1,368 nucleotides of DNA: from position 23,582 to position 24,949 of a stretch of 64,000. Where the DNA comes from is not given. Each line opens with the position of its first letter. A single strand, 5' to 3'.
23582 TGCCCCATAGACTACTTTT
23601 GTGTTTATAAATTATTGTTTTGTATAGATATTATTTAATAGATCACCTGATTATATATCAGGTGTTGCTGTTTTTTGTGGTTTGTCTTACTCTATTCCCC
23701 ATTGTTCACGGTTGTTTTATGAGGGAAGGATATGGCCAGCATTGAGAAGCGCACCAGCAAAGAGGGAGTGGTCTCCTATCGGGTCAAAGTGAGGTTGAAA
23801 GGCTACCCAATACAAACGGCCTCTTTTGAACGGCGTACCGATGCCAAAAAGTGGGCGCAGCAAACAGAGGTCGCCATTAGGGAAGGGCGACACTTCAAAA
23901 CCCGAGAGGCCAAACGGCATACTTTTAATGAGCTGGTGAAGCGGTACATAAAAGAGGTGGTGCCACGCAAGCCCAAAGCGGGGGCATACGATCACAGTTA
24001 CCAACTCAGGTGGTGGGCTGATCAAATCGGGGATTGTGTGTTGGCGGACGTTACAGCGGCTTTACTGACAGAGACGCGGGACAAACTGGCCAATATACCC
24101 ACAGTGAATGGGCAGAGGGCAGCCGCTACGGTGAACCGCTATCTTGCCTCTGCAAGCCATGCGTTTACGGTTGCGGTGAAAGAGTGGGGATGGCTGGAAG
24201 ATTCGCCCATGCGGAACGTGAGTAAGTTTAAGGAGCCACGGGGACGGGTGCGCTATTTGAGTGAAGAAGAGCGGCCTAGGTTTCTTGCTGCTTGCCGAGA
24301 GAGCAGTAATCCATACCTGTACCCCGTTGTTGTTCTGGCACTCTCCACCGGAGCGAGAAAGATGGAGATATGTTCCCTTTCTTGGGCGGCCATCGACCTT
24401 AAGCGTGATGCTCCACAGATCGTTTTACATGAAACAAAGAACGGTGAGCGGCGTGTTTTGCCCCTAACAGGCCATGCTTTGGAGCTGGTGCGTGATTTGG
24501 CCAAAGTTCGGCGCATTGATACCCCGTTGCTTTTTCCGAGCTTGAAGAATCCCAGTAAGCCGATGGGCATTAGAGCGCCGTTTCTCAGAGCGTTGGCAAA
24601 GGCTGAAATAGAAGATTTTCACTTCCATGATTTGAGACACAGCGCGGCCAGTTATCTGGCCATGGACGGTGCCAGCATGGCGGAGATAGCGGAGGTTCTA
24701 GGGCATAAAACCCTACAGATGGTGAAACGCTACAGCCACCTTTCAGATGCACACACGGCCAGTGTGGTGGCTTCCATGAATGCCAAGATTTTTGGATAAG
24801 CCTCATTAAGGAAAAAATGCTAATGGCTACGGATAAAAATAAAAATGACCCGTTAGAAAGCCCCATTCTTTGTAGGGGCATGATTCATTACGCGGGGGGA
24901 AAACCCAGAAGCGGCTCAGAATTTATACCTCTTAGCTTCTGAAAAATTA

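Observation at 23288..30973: tRNA-Lys-integrated 7.7-kb satellite/island with its own replication module and no structural genes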

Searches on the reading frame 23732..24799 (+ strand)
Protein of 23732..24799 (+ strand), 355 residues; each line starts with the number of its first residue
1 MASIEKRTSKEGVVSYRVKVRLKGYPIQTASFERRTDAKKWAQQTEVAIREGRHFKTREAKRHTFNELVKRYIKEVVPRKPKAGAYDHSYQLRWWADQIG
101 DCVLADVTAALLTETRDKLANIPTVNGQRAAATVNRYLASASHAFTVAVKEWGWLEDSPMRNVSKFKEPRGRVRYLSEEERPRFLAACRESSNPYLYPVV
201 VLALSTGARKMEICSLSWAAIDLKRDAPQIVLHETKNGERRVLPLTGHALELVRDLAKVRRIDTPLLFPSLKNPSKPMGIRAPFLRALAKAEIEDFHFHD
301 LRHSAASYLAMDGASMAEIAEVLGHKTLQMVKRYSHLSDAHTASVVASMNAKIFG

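Call 8: search_protein_families(library=pfam, proteins=[window:23732-24799:+], max_evalue=0.01)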
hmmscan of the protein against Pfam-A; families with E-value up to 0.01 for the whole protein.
window:23732-24799:+ (355 aa): 2 families
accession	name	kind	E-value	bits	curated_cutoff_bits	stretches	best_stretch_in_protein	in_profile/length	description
PF00589.27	Phage_integrase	-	7.1e-31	107.7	27.1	1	175-340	2-171/172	Phage integrase family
PF24624.1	Int_N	-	0.0019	19.3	27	1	65-167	5-100/100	Phage integrase, N-terminal domain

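Call 26: search_protein_families(library=phrogs, proteins=[window:23732-24799:+], max_evalue=0.01)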
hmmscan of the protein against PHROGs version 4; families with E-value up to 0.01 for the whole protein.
window:23732-24799:+ (355 aa): 11 families
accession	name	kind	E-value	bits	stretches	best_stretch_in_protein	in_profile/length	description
phrog_1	-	integration and excision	1.9e-66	226.6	1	6-354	114-452/611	integrase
phrog_216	-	integration and excision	9.9e-36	124.3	1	135-351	16-238/301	integrase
phrog_35951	-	unknown function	3.5e-14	54.1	1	286-351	11-76/97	-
phrog_37709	-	unknown function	5.9e-08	33.7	1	132-227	19-108/116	-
phrog_7685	-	integration and excision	1.3e-07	32.4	1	236-347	125-233/240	integrase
phrog_25190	-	integration and excision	2.2e-07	32.2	1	277-332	28-83/109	integrase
phrog_24633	-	unknown function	0.00015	22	1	297-337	219-259/367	-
phrog_7244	-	integration and excision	0.00019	21.8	1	56-245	66-243/263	integrase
phrog_7269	-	integration and excision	0.00065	20.6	1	297-341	29-73/89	integrase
phrog_9208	-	integration and excision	0.00069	20.5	1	297-341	189-233/241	integrase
phrog_22184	-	unknown function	0.0047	17.5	0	3-110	5-115/254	-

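Call 27: search_protein_families(library=ncbifam, proteins=[window:23732-24799:+], max_evalue=0.01)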
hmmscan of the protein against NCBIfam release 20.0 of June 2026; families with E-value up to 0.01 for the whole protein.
window:23732-24799:+ (355 aa): 10 families
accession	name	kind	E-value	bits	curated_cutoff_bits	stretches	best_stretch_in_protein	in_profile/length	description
NF040815.2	recomb_XerA_Arch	equivalog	4.9e-23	82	220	1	135-342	62-259/263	site-specific tyrosine recombinase/integron integrase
TIGR02224.1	recomb_XerC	equivalog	2.3e-19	69.9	335.15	1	126-345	58-285/295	tyrosine recombinase XerC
TIGR02225.1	recomb_XerD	equivalog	2.7e-16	59.7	329.6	1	128-348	57-285/290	site-specific tyrosine recombinase XerD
NF001399.0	PRK00283.1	subfamily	1.8e-13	50.4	279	1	112-348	56-294/300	tyrosine recombinase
NF002331.0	PRK01287.1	subfamily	1.2e-11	44.2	371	1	80-346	45-321/365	site-specific tyrosine recombinase XerC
TIGR02249.1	integrase_gron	subfamily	3.7e-09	36.4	265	1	286-349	248-312/315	integron integrase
NF003462.0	PRK05084.1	equivalog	4.9e-07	28.8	267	1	199-350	200-357/360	tyrosine recombinase XerS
NF007371.0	PRK09871.1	subfamily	1.3e-06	28.1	222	1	172-345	3-182/198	tyrosine-type DNA invertase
NF007370.0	PRK09870.1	subfamily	5.5e-05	22.9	221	1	194-334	32-176/200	tyrosine-type DNA invertase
NF041502.1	integrase_1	equivalog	0.0017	17.2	350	1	301-352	324-375/484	site-specific integrase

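Call 66: find_homologous_proteins(query=window:23732-24799:+, max_evalue=1e-40)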
Query window:23732-24799:+ (355 aa): 7909 proteins with E <= 1e-40 among 8000 candidates; the best 120 are listed.
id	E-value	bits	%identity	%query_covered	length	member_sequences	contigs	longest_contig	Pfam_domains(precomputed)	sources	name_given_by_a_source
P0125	1.1e-233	793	100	100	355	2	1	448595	PF00589.28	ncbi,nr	ncbi:MAG: site-specific integrase [Gammaproteobacteria bacterium]|nr:site-specific integrase [Gammap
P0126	9.0e-188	642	81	100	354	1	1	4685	PF00589.28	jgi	-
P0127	4.4e-178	610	78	100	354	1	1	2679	PF00589.28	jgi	-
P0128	6.4e-165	566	73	100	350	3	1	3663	PF00589.28,PF24624.2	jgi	-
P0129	4.6e-151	521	68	100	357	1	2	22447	PF00589.28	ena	-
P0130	5.3e-151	521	68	100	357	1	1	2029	PF00589.28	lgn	-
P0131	5.6e-151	521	66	100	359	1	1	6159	PF00589.28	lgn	-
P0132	2.3e-150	519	67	100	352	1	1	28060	PF00589.28,PF24624.2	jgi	jgi:integrase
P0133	4.6e-150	518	67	100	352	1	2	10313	PF00589.28,PF24624.2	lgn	-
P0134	1.4e-149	516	68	100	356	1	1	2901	PF00589.28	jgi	-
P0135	3.6e-149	515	66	100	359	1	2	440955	PF00589.28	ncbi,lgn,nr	ncbi:MAG: site-specific integrase [Sulfuricella denitrificans]|nr:site-specific integrase [Sulfurice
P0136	4.3e-149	514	67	100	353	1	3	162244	PF00589.28,PF24624.2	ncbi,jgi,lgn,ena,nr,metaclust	ncbi:MAG: integrase [Coxiella sp. DG_40]|nr:MAG: integrase [Coxiella sp. DG_40]|metaclust:status=act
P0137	1.0e-148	513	67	100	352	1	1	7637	PF00589.28,PF24624.2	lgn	-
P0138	1.0e-148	513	68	100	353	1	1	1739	PF00589.28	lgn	-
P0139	4.5e-148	511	67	100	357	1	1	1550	PF00589.28,PF24624.2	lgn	-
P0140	4.6e-148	511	67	100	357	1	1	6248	PF00589.28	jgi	jgi:integrase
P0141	5.8e-148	511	66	100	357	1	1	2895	PF00589.28,PF24624.2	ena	-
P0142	9.7e-148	510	67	100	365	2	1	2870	PF00589.28,PF24624.2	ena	-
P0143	1.5e-147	509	66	100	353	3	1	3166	PF00589.28,PF24624.2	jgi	jgi:integrase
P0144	1.5e-147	509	67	100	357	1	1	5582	PF00589.28,PF24624.2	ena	-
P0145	1.6e-147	509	66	100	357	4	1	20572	PF00589.28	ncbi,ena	-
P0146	2.0e-147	509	66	100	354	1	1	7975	PF00589.28,PF24624.2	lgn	-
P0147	2.2e-147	509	66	100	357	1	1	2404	PF00589.28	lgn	-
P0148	2.2e-147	509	66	100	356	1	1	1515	PF00589.28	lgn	-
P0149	3.1e-147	508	66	100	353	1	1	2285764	PF00589.28,PF24624.2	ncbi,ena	-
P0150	5.4e-147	508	67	100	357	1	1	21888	PF00589.28,PF24624.2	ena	-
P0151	5.7e-147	507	67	100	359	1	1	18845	PF00589.28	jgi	jgi:integrase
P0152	7.3e-147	507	66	100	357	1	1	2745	PF00589.28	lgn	-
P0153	1.1e-146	507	66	100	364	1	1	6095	PF00589.28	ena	-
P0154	1.3e-146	506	67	100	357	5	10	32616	PF00589.28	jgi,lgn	jgi:integrase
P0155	1.5e-146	506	66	100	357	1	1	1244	PF00589.28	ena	-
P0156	1.9e-146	506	65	100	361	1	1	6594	PF00589.28,PF24624.2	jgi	jgi:integrase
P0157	2.0e-146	506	66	100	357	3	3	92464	PF00589.28,PF24624.2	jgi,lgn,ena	-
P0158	2.2e-146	506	65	100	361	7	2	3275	PF00589.28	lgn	-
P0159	3.2e-146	505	66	100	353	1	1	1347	PF13102.13,PF00589.28,PF24624.2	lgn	-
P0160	3.6e-146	505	66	100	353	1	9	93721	PF00589.28,PF24624.2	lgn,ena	-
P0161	4.3e-146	505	66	100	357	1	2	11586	PF00589.28,PF24624.2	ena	-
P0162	4.4e-146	505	66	100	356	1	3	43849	PF00589.28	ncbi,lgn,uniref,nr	ncbi:site-specific integrase [uncultured Nitrosomonas sp.]|uniref:tyrosine-type recombinase/integras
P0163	4.7e-146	504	68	100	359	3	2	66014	PF00589.28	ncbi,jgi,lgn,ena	-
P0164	5.3e-146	504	67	100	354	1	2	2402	PF00589.28,PF24624.2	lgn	-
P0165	7.2e-146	504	66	100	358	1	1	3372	PF00589.28,PF24624.2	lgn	-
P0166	8.1e-146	504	66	100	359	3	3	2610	PF00589.28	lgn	-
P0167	8.1e-146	504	66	100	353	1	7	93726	PF00589.28,PF24624.2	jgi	-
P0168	8.7e-146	504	65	100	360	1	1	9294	PF00589.28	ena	-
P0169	8.9e-146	504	66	100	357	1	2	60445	PF00589.28,PF24624.2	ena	-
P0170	9.6e-146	503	67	100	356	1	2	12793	PF00589.28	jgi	jgi:integrase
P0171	1.0e-145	503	65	100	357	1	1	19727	PF00589.28,PF24624.2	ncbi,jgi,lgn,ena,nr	ncbi:MAG: integrase family protein [Magnetococcales bacterium]|nr:integrase family protein [Magnetoc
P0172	1.1e-145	503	66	100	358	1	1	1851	PF00589.28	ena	-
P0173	1.1e-145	503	65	100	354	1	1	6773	PF00589.28,PF24624.2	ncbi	ncbi:MAG: site-specific integrase [Nitrosospira sp.]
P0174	1.1e-145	503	67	100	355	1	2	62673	PF00589.28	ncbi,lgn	-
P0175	1.1e-145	503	66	100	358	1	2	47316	PF00589.28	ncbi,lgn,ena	-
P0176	1.2e-145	503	65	100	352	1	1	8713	PF00589.28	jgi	-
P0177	1.2e-145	503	66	100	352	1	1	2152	PF00589.28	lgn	-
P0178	1.2e-145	503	66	100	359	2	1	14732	PF00589.28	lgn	-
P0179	1.8e-145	503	66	100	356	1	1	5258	PF00589.28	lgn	-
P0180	2.2e-145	502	66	100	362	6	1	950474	PF00589.28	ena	-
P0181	2.7e-145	502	66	100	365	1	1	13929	PF00589.28,PF24624.2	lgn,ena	-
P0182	2.8e-145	502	67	100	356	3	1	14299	PF00589.28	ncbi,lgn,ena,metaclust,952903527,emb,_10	metaclust:\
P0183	2.8e-145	502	66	100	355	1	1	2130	PF00589.28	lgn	-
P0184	2.8e-145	502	65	100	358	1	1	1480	PF00589.28,PF24624.2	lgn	-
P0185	2.8e-145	502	64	100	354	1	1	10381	PF00589.28,PF24624.2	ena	-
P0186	3.0e-145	502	65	100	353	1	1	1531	PF00589.28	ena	-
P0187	3.0e-145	502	66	100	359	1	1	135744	PF00589.28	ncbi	-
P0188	3.3e-145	502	64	100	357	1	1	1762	PF00589.28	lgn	-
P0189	3.4e-145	502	65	100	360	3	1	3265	PF00589.28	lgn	-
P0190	3.5e-145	502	65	100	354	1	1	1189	PF00589.28,PF24624.2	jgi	-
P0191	5.1e-145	501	65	100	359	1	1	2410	PF00589.28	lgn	-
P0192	5.1e-145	501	64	100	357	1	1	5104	PF00589.28,PF24624.2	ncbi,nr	ncbi:MAG: site-specific integrase [Betaproteobacteria bacterium]|nr:MAG: site-specific integrase [Be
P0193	6.4e-145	501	66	100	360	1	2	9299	PF00589.28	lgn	-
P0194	7.9e-145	500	66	100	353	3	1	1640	PF00589.28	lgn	-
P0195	7.9e-145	500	65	100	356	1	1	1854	PF00589.28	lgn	-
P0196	8.2e-145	500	66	100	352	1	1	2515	PF00589.28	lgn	-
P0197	8.3e-145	500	65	100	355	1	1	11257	PF00589.28,PF24624.2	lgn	-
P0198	8.5e-145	500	65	100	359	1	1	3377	PF00589.28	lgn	-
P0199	8.8e-145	500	65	100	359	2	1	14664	PF00589.28,PF24624.2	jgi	jgi:integrase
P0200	9.4e-145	500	66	100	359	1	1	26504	PF00589.28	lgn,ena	-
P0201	1.4e-144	500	67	100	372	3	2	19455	PF00589.28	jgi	-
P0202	1.4e-144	500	67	100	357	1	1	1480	PF00589.28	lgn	-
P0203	1.4e-144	500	64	100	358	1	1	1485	PF00589.28,PF24624.2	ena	-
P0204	1.6e-144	499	66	100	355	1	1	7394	PF00589.28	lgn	-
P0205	1.7e-144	499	66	100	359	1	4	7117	PF00589.28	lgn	-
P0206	1.8e-144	499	65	100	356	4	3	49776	PF00589.28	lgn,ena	-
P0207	1.9e-144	499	66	100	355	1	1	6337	PF00589.28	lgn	-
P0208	2.2e-144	499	65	100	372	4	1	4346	PF00589.28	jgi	jgi:integrase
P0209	3.2e-144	498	67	100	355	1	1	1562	PF00589.28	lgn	-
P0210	3.6e-144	498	66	100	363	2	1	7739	PF00589.28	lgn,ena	-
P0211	3.7e-144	498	66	100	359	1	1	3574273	PF00589.28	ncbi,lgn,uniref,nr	ncbi:site-specific integrase [Nitrosospira sp. Is2]|uniref:tyrosine-type recombinase/integrase n=1 T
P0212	3.8e-144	498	65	100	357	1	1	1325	PF00589.28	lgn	-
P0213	4.1e-144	498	65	100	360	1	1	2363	PF00589.28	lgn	-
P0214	4.4e-144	498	67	100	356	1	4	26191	PF00589.28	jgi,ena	jgi:integrase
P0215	4.4e-144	498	66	100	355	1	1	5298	PF00589.28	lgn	-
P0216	4.5e-144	498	65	100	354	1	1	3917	PF00589.28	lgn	-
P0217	5.0e-144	498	65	100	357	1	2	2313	PF00589.28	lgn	-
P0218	5.3e-144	498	65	100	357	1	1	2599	PF00589.28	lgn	-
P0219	5.4e-144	498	63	100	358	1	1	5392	PF00589.28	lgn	-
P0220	5.7e-144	498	65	100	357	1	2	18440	PF00589.28,PF24624.2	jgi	jgi:integrase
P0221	5.9e-144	498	66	100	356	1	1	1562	PF00589.28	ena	-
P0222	6.5e-144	497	64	100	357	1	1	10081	PF00589.28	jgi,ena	-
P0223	7.0e-144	497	66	100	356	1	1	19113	PF00589.28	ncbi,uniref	ncbi:tyrosine-type recombinase/integrase [Nitrosomonas sp.]|uniref:tyrosine-type recombinase/integra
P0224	7.3e-144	497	64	100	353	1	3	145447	PF00589.28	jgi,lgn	-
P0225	8.2e-144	497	63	100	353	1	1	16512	PF00589.28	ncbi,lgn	-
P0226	8.9e-144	497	65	100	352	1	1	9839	PF00589.28,PF24624.2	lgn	-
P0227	9.8e-144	497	65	100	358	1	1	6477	PF00589.28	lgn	-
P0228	9.9e-144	497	66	100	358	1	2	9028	PF00589.28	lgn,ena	-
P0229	1.0e-143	497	63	100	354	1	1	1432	PF00589.28,PF24624.2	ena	-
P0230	1.1e-143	497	66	100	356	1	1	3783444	PF00589.28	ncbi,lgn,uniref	ncbi:integrase family protein [Nitrosomonas sp. Is79A3]|uniref:tyrosine-type recombinase/integrase n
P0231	1.1e-143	497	65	100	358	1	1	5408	PF00589.28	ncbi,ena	-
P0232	1.1e-143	497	65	100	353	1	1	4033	PF00589.28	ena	-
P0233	1.2e-143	497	66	100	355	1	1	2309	PF00589.28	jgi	jgi:integrase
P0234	1.2e-143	497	65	100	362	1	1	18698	PF00589.28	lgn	-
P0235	1.2e-143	497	66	100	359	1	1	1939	PF00589.28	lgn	-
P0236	1.2e-143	496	66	100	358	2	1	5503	PF00589.28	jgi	jgi:integrase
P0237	1.3e-143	496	65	100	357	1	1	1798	PF00589.28,PF24624.2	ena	-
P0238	1.3e-143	496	65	100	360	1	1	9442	PF00589.28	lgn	-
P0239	1.3e-143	496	66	100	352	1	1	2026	PF00589.28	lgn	-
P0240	1.4e-143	496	66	100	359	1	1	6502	PF00589.28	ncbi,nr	ncbi:MAG: site-specific integrase [Nitrosomonas sp.]|nr:site-specific integrase [Nitrosomonas sp.]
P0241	1.5e-143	496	65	100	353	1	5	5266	PF00589.28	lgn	-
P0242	1.5e-143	496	67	100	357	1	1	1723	PF00589.28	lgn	-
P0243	1.6e-143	496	66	100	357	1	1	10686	PF00589.28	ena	-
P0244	1.7e-143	496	65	100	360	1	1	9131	PF00589.28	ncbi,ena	-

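Call 67: find_encoding_contigs(protein=P0132, flank=10000, max_places=2)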
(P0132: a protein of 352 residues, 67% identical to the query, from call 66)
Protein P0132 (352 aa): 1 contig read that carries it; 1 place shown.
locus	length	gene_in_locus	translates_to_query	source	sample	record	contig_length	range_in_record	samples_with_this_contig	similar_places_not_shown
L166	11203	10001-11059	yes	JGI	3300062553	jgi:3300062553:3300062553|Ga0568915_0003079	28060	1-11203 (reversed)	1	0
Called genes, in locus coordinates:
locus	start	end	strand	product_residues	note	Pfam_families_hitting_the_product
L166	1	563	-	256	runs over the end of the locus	PF07072:ZapD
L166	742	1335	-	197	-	PF01121:CoaE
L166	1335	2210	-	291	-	PF06750:A24_N_bact, PF01478:Peptidase_A24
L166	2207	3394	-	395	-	PF28597:T2SSF_N (weak), PF00482:T2SSF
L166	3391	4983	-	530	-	PF05157:MshEN, PF00437:T2SSE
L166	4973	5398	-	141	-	PF07963:N_methyl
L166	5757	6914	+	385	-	PF00078:RVT_1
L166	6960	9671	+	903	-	-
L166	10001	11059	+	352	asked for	PF24624:Int_N (weak), PF00589:Phage_integrase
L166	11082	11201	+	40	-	?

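Call 68: find_encoding_contigs(protein=P0129, flank=10000, max_places=2)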
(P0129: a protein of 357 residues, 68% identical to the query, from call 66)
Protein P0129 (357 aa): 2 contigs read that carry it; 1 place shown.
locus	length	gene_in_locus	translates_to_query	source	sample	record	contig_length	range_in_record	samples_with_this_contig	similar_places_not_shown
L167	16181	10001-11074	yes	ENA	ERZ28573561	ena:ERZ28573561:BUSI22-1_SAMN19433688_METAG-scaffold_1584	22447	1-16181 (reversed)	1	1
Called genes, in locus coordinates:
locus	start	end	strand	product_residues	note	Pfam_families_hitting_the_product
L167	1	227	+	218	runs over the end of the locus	PF13191:AAA_16 (faint), PF01712:dNK, PF02223:Thymidylate_kin (weak), PF13238:AAA_18 (weak), PF13671:AAA_33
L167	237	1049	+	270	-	PF02548:Pantoate_transf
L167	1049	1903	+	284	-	PF02569:Pantoate_ligase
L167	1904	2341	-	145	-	PF07963:N_methyl, PF16732:ComP_DUS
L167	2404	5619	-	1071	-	PF05567:T4P_PilY1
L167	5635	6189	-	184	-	PF14341:PilX_N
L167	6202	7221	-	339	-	PF07963:N_methyl (weak), PF16074:PilW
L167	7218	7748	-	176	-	PF07963:N_methyl (weak), PF22150:Tt1218-like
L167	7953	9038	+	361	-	PF00070:Pyr_redox (faint), PF00890:FAD_binding_2, PF01266:DAO, PF01494:FAD_binding_3 (faint), PF03486:HI0933_like (faint), PF07992:Pyr_redox_2 (faint), PF13738:Pyr_redox_3 (faint)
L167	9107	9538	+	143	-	PF01475:FUR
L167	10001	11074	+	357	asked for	PF00589:Phage_integrase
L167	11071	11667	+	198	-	-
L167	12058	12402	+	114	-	-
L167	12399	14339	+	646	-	PF22763:NrS1-1_pol-like_HBD, PF13481:AAA_25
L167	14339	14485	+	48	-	-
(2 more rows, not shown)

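Call 69: find_encoding_contigs(protein=P0126, flank=10000, max_places=2)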
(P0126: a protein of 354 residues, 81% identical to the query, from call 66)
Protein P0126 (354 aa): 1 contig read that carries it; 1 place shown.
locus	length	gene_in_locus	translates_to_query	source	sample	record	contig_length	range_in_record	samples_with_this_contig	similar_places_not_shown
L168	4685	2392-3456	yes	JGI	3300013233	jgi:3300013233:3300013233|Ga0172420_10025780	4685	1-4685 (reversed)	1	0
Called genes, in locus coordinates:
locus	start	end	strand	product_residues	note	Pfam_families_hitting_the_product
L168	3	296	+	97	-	PF02237:BPL_C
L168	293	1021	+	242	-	PF03309:Pan_kinase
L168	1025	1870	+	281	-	PF05036:SPOR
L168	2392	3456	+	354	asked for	PF00589:Phage_integrase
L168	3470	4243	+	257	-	-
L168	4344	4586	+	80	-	-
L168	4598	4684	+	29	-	?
